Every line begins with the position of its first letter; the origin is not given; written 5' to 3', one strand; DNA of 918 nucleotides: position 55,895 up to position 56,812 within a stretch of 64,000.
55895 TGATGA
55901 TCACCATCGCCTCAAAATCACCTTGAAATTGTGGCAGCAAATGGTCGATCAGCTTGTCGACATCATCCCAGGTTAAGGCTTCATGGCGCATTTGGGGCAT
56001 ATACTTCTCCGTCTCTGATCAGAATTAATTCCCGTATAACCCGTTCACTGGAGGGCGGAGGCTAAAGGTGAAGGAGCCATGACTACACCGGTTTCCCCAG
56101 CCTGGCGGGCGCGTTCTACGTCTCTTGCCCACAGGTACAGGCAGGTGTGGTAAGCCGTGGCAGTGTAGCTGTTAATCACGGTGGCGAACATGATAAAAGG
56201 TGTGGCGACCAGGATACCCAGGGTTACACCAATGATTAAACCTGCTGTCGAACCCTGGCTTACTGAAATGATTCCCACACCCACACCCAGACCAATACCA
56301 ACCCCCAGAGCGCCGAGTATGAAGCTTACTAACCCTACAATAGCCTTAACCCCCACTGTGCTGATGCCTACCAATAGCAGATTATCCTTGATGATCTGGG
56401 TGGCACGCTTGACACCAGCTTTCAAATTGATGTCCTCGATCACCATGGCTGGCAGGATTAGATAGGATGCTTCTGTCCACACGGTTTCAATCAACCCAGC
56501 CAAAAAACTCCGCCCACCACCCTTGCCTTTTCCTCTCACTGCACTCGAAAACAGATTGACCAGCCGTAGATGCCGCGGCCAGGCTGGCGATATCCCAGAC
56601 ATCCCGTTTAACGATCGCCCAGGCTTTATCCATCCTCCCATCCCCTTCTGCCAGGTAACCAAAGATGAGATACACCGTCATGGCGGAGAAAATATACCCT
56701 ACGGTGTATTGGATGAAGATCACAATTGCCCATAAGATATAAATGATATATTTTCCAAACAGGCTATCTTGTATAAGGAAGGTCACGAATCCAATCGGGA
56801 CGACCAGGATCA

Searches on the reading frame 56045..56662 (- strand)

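Call 32: search_protein_families(library=pfam, proteins=[window:56045-56662:-], max_evalue=0.001)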
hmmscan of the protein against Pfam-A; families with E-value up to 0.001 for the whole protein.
window:56045-56662:- (205 aa): 1 family
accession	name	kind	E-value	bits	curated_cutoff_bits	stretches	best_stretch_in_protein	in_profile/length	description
PF19656.5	DUF6159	-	7.4e-05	23.2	27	1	39-181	68-199/204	Family of unknown function (DUF6159)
